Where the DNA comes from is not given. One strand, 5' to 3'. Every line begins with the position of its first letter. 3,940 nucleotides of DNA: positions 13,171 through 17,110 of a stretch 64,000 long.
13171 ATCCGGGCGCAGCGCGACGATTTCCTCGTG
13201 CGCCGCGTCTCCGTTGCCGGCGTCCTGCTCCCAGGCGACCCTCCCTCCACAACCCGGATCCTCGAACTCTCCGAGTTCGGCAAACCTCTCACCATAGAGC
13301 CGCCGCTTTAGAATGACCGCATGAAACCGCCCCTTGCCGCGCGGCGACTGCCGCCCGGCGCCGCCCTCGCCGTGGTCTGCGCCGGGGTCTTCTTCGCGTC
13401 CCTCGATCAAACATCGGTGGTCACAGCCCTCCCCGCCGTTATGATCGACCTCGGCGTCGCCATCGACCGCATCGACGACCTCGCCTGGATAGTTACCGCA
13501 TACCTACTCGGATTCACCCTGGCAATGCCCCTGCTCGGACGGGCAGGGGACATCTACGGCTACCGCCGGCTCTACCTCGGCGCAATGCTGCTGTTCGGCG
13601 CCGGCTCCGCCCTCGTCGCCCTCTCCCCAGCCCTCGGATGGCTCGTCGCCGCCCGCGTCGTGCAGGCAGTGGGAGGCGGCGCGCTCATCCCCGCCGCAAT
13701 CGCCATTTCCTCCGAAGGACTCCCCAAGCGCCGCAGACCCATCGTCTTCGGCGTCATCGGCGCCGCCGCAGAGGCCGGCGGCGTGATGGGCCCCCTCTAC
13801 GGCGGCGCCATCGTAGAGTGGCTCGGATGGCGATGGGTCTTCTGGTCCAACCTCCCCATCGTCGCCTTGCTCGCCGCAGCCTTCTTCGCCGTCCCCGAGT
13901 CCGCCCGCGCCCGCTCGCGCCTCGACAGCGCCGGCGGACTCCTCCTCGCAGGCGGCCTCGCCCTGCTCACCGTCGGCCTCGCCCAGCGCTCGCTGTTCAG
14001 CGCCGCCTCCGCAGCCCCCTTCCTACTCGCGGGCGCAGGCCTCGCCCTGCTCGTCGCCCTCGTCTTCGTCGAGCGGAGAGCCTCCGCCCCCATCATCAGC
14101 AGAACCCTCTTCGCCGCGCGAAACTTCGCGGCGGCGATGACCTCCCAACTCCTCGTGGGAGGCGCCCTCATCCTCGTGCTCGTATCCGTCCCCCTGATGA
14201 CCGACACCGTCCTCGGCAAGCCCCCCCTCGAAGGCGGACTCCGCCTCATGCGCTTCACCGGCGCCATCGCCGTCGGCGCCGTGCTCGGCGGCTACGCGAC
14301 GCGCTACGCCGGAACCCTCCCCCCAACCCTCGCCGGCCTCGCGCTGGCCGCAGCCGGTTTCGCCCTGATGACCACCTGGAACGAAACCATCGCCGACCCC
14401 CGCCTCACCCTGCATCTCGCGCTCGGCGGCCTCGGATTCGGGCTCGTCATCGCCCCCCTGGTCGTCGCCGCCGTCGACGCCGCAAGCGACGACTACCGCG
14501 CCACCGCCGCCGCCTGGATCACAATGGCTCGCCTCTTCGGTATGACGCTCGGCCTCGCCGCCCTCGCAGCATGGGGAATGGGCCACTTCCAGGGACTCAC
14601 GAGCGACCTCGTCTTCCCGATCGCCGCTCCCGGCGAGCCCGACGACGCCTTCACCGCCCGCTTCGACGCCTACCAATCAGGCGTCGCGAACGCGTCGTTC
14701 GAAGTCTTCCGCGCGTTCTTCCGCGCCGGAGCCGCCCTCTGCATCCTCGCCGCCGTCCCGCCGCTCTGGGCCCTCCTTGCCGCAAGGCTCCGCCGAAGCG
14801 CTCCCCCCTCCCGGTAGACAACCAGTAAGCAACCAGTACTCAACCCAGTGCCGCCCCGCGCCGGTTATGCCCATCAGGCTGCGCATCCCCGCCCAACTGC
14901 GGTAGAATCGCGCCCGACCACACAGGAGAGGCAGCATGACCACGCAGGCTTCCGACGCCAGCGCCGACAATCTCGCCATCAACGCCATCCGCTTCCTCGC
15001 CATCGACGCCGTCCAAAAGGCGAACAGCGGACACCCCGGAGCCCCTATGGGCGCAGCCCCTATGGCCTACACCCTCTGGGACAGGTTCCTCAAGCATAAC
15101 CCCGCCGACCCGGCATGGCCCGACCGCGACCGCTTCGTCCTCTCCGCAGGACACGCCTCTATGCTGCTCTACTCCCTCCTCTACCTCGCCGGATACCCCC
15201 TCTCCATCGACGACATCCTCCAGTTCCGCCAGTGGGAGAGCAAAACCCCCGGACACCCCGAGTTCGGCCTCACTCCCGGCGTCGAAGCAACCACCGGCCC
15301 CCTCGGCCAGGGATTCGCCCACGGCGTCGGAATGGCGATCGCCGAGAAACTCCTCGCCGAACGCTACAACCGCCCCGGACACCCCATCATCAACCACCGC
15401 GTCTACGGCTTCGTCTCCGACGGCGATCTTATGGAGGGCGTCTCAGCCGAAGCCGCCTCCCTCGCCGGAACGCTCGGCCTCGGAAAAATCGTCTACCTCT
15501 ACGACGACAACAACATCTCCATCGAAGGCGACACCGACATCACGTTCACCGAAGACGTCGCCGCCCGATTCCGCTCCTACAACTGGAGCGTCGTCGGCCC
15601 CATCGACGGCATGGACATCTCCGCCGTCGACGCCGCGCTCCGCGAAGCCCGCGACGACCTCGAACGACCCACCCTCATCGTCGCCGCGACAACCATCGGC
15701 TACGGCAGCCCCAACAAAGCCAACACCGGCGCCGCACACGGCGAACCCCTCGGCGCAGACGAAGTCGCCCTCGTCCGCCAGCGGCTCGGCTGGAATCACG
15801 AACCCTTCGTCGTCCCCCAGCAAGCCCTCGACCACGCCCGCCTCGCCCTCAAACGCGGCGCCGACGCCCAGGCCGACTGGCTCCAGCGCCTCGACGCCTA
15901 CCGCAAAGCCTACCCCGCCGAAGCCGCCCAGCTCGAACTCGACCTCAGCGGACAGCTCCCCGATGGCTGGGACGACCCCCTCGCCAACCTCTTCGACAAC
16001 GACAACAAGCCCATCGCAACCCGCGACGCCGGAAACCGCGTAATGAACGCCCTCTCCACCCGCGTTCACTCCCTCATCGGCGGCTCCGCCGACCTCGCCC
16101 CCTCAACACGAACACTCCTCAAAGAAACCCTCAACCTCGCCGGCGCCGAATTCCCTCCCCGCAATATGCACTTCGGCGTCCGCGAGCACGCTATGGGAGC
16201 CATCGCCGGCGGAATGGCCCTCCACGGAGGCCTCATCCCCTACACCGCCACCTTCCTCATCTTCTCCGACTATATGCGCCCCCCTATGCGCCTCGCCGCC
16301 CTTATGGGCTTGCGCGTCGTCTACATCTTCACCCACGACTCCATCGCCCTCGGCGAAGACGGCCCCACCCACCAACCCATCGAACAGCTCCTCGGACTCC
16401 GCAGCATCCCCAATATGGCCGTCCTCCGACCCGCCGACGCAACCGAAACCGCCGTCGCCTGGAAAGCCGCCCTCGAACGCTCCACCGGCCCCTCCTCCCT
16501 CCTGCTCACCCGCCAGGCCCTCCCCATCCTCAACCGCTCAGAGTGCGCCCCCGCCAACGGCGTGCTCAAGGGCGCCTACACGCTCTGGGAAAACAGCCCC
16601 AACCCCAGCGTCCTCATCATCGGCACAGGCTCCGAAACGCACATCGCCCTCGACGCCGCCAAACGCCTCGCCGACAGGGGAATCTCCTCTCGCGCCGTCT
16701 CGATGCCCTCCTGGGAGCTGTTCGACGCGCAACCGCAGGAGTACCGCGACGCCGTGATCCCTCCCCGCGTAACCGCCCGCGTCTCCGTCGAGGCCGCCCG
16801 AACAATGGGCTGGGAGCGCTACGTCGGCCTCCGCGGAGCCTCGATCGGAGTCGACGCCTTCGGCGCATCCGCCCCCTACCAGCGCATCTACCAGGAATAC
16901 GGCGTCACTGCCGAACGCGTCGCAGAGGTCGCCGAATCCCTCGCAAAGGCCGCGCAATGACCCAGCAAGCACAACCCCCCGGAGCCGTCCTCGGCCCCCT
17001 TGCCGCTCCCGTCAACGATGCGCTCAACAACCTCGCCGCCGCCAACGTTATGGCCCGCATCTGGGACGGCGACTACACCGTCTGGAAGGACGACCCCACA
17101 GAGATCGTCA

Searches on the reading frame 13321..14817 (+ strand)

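Call 14: search_protein_families(library=pfam, proteins=[window:13321-14817:+], max_evalue=0.0001)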
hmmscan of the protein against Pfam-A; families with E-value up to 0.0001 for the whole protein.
window:13321-14817:+ (498 aa): 2 families
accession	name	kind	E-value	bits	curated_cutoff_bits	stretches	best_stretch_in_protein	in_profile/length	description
PF07690.21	MFS_1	-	7.3e-41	140.7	33.4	1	20-411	2-346/347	Major Facilitator Superfamily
PF00083.30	Sugar_tr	-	3.4e-09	36.5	22.3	1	54-196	48-196/452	Sugar (and other) transporter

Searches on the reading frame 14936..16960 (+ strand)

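Call 14: search_protein_families(library=pfam, proteins=[window:14936-16960:+], max_evalue=0.0001)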
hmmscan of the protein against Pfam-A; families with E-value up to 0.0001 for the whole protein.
window:14936-16960:+ (674 aa): 4 families
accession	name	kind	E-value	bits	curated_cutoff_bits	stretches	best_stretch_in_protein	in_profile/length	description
PF00456.26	Transketolase_N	-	2.4e-144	480.9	22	1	11-342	2-334/334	Transketolase, thiamine diphosphate binding domain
PF02779.29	Transket_pyr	-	2e-49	168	27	1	359-530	2-173/174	Transketolase, pyrimidine binding domain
PF22613.1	Transketolase_C_1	-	1.6e-38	131.8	27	1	546-658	1-113/113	Transketolase-like TK C-terminal domain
PF02780.25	Transketolase_C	-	8.8e-12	45.5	25.9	1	554-662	7-124/124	Transketolase, C-terminal domain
